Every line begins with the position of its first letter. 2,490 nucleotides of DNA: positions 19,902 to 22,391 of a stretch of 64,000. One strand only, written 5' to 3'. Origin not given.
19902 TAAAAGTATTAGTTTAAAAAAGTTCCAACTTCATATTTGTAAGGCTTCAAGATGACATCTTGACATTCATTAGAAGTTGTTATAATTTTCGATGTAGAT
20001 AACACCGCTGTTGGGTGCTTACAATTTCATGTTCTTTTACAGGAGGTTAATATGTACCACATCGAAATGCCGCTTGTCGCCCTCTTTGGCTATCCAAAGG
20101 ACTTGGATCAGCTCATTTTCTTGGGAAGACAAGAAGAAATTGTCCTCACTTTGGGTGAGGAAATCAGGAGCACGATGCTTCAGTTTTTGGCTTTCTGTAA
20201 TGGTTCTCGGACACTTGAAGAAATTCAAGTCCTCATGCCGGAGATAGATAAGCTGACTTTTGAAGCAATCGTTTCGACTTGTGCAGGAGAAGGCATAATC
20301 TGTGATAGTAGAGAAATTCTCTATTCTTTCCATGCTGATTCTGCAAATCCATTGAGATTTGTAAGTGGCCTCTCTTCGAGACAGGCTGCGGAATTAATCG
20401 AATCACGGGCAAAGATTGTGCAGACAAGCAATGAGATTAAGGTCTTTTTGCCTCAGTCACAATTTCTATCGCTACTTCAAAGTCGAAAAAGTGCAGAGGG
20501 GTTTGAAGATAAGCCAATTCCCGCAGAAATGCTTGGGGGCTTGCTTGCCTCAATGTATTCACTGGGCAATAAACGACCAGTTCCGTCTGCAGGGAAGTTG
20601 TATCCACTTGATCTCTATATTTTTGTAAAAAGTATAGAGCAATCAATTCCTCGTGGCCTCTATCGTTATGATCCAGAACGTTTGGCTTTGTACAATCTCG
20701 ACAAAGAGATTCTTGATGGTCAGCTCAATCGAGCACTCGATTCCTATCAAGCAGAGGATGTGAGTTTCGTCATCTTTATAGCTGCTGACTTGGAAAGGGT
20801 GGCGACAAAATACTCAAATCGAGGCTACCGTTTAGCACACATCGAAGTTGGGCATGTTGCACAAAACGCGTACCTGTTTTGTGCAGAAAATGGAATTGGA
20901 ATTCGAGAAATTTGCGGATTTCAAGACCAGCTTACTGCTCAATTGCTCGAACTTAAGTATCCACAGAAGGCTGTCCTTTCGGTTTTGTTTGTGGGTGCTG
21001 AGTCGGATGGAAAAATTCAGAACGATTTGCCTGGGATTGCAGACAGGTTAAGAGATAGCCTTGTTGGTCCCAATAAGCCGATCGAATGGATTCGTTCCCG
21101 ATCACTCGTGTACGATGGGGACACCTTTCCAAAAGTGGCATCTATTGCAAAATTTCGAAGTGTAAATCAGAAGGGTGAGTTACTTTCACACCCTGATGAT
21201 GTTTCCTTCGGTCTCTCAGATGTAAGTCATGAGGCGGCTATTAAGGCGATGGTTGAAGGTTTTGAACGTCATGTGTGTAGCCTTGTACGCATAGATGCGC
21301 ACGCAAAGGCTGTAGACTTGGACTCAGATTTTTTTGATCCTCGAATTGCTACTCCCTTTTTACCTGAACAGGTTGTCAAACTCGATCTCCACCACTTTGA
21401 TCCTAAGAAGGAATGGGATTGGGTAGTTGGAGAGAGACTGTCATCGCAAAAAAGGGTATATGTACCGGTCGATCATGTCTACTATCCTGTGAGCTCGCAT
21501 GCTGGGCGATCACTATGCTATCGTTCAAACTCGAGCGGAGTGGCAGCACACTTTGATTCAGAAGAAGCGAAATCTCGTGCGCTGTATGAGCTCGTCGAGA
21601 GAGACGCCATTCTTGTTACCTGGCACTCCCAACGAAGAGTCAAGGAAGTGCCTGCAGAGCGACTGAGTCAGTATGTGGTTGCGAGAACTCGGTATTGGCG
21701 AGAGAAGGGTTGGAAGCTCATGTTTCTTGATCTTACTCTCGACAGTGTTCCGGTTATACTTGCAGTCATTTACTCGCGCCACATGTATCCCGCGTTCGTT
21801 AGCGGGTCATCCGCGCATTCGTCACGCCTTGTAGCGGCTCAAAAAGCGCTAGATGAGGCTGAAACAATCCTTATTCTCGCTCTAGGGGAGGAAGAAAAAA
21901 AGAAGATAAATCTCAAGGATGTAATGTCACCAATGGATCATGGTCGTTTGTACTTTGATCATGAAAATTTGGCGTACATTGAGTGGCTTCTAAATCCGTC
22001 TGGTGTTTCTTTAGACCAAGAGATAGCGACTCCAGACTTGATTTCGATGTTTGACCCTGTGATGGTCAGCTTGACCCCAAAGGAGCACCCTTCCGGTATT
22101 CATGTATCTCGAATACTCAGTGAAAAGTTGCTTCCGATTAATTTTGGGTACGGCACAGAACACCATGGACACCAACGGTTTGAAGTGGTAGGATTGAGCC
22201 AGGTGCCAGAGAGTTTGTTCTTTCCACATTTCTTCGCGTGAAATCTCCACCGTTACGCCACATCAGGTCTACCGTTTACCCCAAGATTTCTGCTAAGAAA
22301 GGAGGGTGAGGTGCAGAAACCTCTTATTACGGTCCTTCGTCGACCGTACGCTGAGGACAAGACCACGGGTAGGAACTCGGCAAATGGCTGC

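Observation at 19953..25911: TOMM-like RiPP cluster built around a single-polypeptide SagB-dehydrogenase::YcaO fusion, in a CPR-like genome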

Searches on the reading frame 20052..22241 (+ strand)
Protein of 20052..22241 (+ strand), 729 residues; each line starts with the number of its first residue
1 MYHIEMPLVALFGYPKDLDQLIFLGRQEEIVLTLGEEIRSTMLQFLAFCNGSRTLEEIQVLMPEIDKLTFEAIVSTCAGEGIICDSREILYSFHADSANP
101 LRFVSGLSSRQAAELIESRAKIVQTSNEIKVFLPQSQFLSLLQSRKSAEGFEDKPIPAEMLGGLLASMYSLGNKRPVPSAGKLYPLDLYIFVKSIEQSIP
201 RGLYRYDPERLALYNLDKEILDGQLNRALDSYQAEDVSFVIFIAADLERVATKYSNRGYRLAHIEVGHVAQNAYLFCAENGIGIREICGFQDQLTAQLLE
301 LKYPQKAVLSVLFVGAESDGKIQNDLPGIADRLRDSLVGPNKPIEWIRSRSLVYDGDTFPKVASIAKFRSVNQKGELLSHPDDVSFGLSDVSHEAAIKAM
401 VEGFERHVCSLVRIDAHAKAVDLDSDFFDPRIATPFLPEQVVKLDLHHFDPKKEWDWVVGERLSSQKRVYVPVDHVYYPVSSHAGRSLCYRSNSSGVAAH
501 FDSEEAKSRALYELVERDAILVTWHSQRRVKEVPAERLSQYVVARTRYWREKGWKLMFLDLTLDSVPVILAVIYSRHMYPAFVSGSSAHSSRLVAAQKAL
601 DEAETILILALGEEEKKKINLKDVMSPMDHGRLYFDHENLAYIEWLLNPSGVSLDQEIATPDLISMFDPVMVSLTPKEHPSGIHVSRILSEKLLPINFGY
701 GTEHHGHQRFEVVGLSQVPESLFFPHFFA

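Call 3: search_protein_families(library=pfam, proteins=[window:20052-22241:+], max_evalue=0.01)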
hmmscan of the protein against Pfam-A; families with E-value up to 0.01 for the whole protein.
window:20052-22241:+ (729 aa): 2 families
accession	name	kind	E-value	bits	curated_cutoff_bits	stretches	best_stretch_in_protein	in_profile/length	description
PF02624.21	YcaO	-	4.4e-39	135.1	25.7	1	393-635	8-263/325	YcaO cyclodehydratase, ATP-ad Mg2+-binding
PF00881.29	Nitroreductase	-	6.9e-16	59.3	23.5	1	143-315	2-166/167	Nitroreductase family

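Call 4: search_protein_families(library=ncbifam, proteins=[window:20052-22241:+], max_evalue=0.01)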
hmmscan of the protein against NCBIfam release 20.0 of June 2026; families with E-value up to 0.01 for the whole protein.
window:20052-22241:+ (729 aa): 5 families
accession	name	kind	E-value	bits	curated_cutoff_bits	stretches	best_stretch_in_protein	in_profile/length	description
TIGR03604.1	TOMM_cyclo_SagD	subfamily_domain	2.9e-39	135.1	219.25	1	388-647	2-276/377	thiazole/oxazole-forming peptide maturase, SagD family component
TIGR03605.1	antibiot_sagB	domain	1.5e-32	112.5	78.4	1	172-315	27-172/173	SagB family peptide dehydrogenase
TIGR03266.1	methan_mark_1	equivalog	2.7e-20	72.7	365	1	393-603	63-265/376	YcaO-related McrA-glycine thioamidation protein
TIGR00702.1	TIGR00702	domain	4e-18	65.6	75.65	1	393-604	59-266/377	YcaO-type kinase domain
TIGR04511.1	SagB_rel_DH_2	exception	7.4e-14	51.6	240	1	132-317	165-369/380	putative peptide maturation dehydrogenase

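Call 8: find_homologous_proteins(query=window:20052-22241:+, max_evalue=0.00001)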
Query window:20052-22241:+ (729 aa): 68 proteins with E <= 0.00001 among 8000 candidates.
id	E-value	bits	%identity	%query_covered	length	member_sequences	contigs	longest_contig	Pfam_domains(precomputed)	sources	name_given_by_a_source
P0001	0.0e+0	1649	100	100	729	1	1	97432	PF00881.30,PF02624.22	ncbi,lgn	-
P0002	0.0e+0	1022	62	100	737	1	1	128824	PF00881.30,PF02624.22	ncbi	-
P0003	5.9e-212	724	48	99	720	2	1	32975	PF00881.30,PF02624.22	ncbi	ncbi:MAG: YcaO-like family protein [Minisyncoccia bacterium]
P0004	3.1e-188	646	48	92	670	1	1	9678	PF00881.30,PF02624.22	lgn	-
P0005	1.7e-183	630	44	99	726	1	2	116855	PF00881.30,PF02624.22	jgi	jgi:thiazole/oxazole-forming peptide maturase SagD family component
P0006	7.1e-172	592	41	99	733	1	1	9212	PF00881.30,PF02624.22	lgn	-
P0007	8.8e-172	591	43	100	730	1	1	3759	PF00881.30,PF02624.22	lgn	-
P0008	3.0e-170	586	43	99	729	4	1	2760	PF00881.30,PF02624.22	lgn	-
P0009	3.1e-170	586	42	99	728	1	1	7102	PF00881.30,PF02624.22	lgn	-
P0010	6.3e-170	585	42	99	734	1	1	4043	PF00881.30,PF02624.22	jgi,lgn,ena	-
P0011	3.2e-167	576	40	100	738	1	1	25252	PF00881.30,PF02624.22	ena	-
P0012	1.7e-164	567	41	100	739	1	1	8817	PF00881.30,PF02624.22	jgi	-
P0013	1.4e-162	561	41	99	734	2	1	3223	PF00881.30,PF02624.22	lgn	-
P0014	2.1e-162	560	41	100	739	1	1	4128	PF00881.30,PF02624.22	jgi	-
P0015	6.9e-159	549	40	99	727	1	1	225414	PF00881.30,PF02624.22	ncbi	-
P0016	4.3e-155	536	41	99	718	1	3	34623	PF00881.30,PF02624.22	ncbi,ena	ncbi:MAG: YcaO-like family protein [Patescibacteria group bacterium]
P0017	2.2e-150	521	40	99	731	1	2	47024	PF00881.30,PF02624.22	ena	-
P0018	2.0e-149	517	38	99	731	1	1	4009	PF00881.30,PF02624.22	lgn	-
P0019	2.9e-149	517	41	92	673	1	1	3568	PF00881.30,PF02624.22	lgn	-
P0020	9.9e-149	515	39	99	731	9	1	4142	PF00881.30,PF02624.22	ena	-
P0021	1.0e-148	515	39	99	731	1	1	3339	PF00881.30,PF02624.22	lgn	-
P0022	3.3e-148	513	38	99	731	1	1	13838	PF00881.30,PF02624.22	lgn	-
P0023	1.2e-147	511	39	99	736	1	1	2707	PF00881.30,PF02624.22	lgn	-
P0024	2.0e-147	511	38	99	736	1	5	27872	PF00881.30,PF02624.22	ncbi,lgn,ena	-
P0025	3.8e-147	510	38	99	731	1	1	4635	PF00881.30,PF02624.22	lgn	-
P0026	4.3e-147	510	39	99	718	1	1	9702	PF00881.30,PF02624.22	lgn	-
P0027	1.1e-146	508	41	100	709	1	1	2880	PF00881.30,PF02624.22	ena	-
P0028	1.1e-146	508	38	99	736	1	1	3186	PF00881.30,PF02624.22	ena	-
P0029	2.2e-146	507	38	100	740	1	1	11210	PF00881.30,PF02624.22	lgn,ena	-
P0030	4.6e-146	506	38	99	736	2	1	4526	PF00881.30,PF02624.22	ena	-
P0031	1.2e-145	505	39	99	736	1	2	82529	PF00881.30,PF02624.22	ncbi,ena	ncbi:MAG: YcaO-like family protein [Patescibacteria group bacterium]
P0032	1.9e-145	504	38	99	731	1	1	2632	PF00881.30,PF02624.22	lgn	-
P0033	3.7e-145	503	38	99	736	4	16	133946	PF00881.30,PF02624.22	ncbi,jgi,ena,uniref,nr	ncbi:MAG: hypothetical protein A3B11_00550 [Candidatus Taylorbacteria bacterium RIFCSPLOWO2_01_FULL_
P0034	1.4e-144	501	40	99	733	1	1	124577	PF00881.30,PF02624.22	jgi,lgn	jgi:thiazole/oxazole-forming peptide maturase SagD family component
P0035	9.5e-141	489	38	99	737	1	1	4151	PF00881.30,PF02624.22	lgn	-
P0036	5.8e-139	483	37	100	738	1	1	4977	PF00881.30,PF02624.22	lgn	-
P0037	5.2e-138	480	37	99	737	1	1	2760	PF00881.30,PF02624.22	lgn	-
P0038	2.0e-134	468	36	100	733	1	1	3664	PF00881.30,PF02624.22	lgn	-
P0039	3.9e-131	457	38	99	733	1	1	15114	PF00881.30,PF02624.22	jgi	jgi:thiazole/oxazole-forming peptide maturase SagD family component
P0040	2.6e-125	438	37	100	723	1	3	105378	PF00881.30,PF02624.22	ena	-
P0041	4.4e-122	427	34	99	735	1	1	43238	PF00881.30,PF02624.22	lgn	-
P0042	4.0e-120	420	36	100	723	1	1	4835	PF00881.30,PF02624.22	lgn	-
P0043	2.7e-119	418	36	99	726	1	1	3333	PF00881.30,PF02624.22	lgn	-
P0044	8.0e-119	416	35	97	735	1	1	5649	PF00881.30,PF02624.22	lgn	-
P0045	9.1e-116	406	40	77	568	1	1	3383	PF00881.30,PF02624.22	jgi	jgi:SagB-type dehydrogenase family enzyme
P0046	1.4e-113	399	35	100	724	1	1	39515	PF00881.30,PF02624.22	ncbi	-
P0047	1.2e-110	389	34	99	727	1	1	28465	PF00881.30,PF02624.22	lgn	-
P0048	7.0e-108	380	33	100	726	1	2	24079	PF00881.30,PF02624.22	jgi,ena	-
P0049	7.3e-106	373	34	99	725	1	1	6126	PF00881.30,PF02624.22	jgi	jgi:thiazole/oxazole-forming peptide maturase SagD family component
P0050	4.3e-103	364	33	100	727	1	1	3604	PF00881.30,PF02624.22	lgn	-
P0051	2.1e-101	359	38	73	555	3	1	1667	PF00881.30,PF02624.22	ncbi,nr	ncbi:MAG: YcaO-like family protein, partial [Candidatus Uhrbacteria bacterium]|nr:YcaO-like family p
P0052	3.8e-100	354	32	99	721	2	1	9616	PF00881.30,PF02624.22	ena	-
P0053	8.5e-98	347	34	94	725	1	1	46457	PF00881.30,PF02624.22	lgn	-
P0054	1.9e-97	345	32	98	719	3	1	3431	PF00881.30,PF02624.22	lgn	-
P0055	2.3e-96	342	33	99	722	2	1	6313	PF00881.30,PF02624.22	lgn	-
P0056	5.5e-93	331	33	97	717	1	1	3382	PF00881.30,PF02624.22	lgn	-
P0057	1.1e-90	323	32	97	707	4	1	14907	PF00881.30,PF02624.22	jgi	-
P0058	2.6e-81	292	33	99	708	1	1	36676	PF00881.30,PF02624.22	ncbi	-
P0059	6.2e-78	281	29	99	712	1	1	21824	PF00881.30,PF02624.22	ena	-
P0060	5.0e-77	278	31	99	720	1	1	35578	PF02624.22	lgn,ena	-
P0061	2.0e-76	276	33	77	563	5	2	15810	PF00881.30,PF02624.22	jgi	jgi:ribosomal protein S12 methylthiotransferase accessory factor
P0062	9.9e-74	267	29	99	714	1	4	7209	PF00881.30,PF02624.22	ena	-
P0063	5.2e-70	255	30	98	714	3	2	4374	PF00881.30,PF02624.22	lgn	-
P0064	1.3e-66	244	30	95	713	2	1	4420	PF00881.30,PF02624.22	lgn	-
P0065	1.4e-63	234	29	99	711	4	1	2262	PF00881.30,PF02624.22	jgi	-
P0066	2.9e-40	157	27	97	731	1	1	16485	PF00881.30,PF02624.22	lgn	-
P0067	1.5e-32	131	27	97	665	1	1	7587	PF00881.30,PF02624.22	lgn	-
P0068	5.3e-16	76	27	26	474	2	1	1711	PF00881.30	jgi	jgi:SagB-type dehydrogenase family enzyme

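Call 11: find_related_loci(query=A1, collection=genome_contigs, flank=8000)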
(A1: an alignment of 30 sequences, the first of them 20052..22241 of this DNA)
Query A1 (729 aa) in genome_contigs; peptide patterns used: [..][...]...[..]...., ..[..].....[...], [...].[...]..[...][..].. (x = any residue, [..] = any of these).
600 stretches matched a pattern (row limit reached: there are more); 521 encode a relative of the query (tblastn E <= 1e-3); the best 80 are kept; 80 distinct loci.
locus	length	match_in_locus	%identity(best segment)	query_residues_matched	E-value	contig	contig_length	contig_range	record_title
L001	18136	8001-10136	41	7-729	6e-160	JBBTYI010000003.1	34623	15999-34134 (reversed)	MAG: Patescibacteria group bacterium isolate H43-bin026_1 H43_bin026_1_000000000003, whole genome shotgun sequence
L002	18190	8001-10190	38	7-729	2e-153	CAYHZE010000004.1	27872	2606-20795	MAG TPA_asm: uncultured Candidatus Saccharibacteria bacterium isolate ERP119705_co17_184 genome assembly, contig: NODE_1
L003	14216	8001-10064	31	45-729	2e-85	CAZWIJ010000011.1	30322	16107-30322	MAG TPA_asm: uncultured Candidatus Saccharibacteria bacterium isolate SRP118108_co3_444 genome assembly, contig: NODE_55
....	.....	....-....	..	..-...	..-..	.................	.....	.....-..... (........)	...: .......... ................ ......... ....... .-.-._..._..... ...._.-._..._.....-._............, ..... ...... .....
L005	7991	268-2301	32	32-729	2e-82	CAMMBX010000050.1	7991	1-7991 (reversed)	MAG: uncultured Tenericutes bacterium isolate ERR4304505_bin.69_MetaWRAP_v1.1_MAG genome assembly, contig: NODE_13121_le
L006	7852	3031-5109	31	23-729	3e-80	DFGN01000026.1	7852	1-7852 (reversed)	MAG TPA_asm: Candidatus Saccharibacteria bacterium UBA3749 UBA3749_contig_15076, whole genome shotgun sequence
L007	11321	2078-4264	38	7-729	7e-148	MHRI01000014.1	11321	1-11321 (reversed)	MAG: Candidatus Taylorbacteria bacterium RIFCSPHIGHO2_01_FULL_51_15 rifcsphigho2_01_scaffold_20107, whole genome shotgun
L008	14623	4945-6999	31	23-729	2e-82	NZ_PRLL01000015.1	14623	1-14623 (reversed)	Candidatus Nanosyncoccus nanoralicus strain TM7_KMM_G3_1_HOT_351 G3KMM_15, whole genome shotgun sequence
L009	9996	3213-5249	27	45-728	6e-54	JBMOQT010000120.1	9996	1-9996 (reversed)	MAG: Pseudomonadota bacterium isolate Betzabe_MAG161 MAG161_120, whole genome shotgun sequence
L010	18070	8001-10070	26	44-729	5e-47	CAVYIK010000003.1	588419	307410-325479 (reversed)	MAG: uncultured bacterium isolate MFD01476.bin.2.169 genome assembly, contig: contig_73288, whole genome shotgun sequenc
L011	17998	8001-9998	26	49-729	5e-37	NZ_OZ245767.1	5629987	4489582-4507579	MAG: Reyranella sp. isolate d6c96d0b-8d00-4f59-9536-c1456362ed19 chromosome 1, complete sequence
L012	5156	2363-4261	26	49-703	2e-35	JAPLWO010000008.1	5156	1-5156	MAG: Candidatus Magasanikiibacteriota bacterium isolate LacPavin_0920_WC57_MAG_45_8 LacPavin_0920_WC57_scaffold_527198,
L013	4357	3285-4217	31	7-315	4e-28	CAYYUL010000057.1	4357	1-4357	MAG TPA_asm: uncultured Candidatus Saccharibacteria bacterium isolate SRP269290_co2_270 genome assembly, contig: NODE_31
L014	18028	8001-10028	25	49-706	3e-24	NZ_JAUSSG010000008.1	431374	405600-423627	Variovorax boronicumulans strain CC172 Ga0466884_08, whole genome shotgun sequence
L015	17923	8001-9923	27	140-726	7e-24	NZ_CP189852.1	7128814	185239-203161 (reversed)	Aliinostoc sp. HNIBRCY26 chromosome, complete genome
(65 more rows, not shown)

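Call 27: find_encoding_contigs(protein=P0002, flank=7000, max_places=2)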
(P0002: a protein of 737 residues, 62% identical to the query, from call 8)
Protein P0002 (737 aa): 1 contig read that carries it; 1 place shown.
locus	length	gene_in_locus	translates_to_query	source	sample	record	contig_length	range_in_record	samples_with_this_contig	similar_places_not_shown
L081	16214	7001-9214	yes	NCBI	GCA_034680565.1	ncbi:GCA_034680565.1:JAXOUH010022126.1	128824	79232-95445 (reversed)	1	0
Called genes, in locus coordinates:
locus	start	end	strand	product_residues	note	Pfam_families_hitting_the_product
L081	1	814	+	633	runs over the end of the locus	PF00012:HSP70, PF06723:MreB_Mbl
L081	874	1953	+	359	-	PF00226:DnaJ, PF01556:DnaJ_C, PF27659:CHP02642 (faint), PF00684:DnaJ_CXXCXGXG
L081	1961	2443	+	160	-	-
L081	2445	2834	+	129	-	PF02675:AdoMet_dc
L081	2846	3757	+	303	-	PF00892:EamA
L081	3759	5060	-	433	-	PF01071:GARS_A, PF02843:GARS_C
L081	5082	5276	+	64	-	-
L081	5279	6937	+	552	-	PF00512:HisKA, PF02518:HATPase_c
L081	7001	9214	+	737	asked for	PF00881:Nitroreductase, PF02624:YcaO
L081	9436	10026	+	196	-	-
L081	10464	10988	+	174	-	PF03848:TehB (weak), PF13489:Methyltransf_23, PF13847:Methyltransf_31, PF08241:Methyltransf_11, PF08242:Methyltransf_12 (faint), PF13649:Methyltransf_25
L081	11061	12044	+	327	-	PF00579:tRNA-synt_1b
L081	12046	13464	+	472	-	PF01336:tRNA_anti-codon, PF00152:tRNA-synt_2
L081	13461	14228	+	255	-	PF02616:SMC_ScpA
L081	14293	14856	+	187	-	PF04079:SMC_ScpB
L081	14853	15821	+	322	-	PF00768:Peptidase_S11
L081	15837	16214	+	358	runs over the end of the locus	PF00953:Glycos_transf_4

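Call 28: find_encoding_contigs(protein=P0003, flank=7000, max_places=2)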
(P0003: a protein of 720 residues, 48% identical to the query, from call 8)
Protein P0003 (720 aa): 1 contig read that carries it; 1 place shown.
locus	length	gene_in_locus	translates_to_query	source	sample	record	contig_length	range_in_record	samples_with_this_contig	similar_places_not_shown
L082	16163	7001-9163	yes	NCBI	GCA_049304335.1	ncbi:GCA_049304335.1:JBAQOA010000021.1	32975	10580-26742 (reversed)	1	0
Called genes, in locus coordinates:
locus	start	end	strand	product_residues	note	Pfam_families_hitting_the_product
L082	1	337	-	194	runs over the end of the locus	PF00574:CLP_protease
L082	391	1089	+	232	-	PF20260:PUA_4, PF04452:Methyltrans_RNA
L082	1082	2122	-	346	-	PF05697:Trigger_N, PF05698:Trigger_C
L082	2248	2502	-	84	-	-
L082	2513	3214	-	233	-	-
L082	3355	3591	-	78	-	-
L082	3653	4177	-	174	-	PF00719:Pyrophosphatase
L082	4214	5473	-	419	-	PF08529:NusA_N, PF00575:S1, PF13184:KH_NusA_1st, PF26594:KH_NusA_2nd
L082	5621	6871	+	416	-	PF01409:tRNA-synt_2d (weak), PF00152:tRNA-synt_2 (faint), PF13393:tRNA-synt_His, PF00587:tRNA-synt_2b, PF03129:HGTP_anticodon, PF12745:HGTP_anticodon2 (weak)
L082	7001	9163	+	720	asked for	PF00881:Nitroreductase, PF02624:YcaO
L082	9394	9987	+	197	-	-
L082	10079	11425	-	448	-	-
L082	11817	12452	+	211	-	-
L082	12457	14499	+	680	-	-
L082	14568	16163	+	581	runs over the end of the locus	PF00437:T2SSE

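Call 29: find_encoding_contigs(protein=P0005, flank=7000, max_places=2)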
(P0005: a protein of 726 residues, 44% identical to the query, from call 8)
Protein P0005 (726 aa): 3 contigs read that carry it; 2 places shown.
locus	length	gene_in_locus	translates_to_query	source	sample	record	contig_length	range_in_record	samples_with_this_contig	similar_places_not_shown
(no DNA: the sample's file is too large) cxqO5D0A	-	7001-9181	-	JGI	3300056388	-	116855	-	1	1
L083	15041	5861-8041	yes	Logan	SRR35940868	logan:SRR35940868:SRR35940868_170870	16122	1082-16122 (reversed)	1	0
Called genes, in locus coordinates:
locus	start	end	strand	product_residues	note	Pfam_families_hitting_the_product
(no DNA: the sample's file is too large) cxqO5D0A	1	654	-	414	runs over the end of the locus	PF00817:IMS, PF11799:IMS_C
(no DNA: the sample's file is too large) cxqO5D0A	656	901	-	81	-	-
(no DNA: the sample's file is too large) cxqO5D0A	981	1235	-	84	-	-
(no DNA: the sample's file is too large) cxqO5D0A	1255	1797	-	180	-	-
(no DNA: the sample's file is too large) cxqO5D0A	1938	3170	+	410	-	PF13439:Glyco_transf_4, PF13579:Glyco_trans_4_4, PF20706:GT4-conflict, PF00534:Glycos_transf_1, PF13692:Glyco_trans_1_4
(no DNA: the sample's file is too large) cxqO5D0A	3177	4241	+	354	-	PF13439:Glyco_transf_4, PF13579:Glyco_trans_4_4 (weak), PF00534:Glycos_transf_1, PF13692:Glyco_trans_1_4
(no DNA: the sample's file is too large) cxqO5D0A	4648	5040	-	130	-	-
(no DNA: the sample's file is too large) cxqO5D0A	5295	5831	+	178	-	PF01066:CDP-OH_P_transf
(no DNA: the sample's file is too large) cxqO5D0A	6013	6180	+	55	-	-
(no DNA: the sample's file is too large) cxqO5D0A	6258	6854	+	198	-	-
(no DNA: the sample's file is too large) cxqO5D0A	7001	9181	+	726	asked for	PF00881:Nitroreductase, PF02624:YcaO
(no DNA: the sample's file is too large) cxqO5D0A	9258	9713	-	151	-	PF00293:NUDIX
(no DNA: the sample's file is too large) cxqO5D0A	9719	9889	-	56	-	-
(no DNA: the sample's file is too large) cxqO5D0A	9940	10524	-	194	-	-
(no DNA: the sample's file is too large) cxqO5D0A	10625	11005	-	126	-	PF08570:DUF1761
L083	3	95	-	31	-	?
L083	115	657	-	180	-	-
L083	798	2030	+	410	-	PF13439:Glyco_transf_4, PF13579:Glyco_trans_4_4, PF20706:GT4-conflict, PF00534:Glycos_transf_1, PF13692:Glyco_trans_1_4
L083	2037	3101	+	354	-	PF13439:Glyco_transf_4, PF13579:Glyco_trans_4_4 (weak), PF00534:Glycos_transf_1, PF13692:Glyco_trans_1_4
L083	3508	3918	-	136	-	-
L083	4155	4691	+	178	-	PF01066:CDP-OH_P_transf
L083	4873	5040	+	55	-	-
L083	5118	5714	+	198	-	-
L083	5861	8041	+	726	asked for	PF00881:Nitroreductase, PF02624:YcaO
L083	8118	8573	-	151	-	PF00293:NUDIX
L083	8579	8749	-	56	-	-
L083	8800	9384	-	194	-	-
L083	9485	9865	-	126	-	PF08570:DUF1761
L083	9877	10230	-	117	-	PF13788:DUF4180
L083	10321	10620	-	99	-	-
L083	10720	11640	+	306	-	-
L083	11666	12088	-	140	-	PF01243:PNPOx_N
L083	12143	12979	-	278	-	PF00165:HTH_AraC (weak), PF12833:HTH_18, PF01035:DNA_binding_1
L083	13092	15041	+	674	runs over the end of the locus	PF04932:Wzy_C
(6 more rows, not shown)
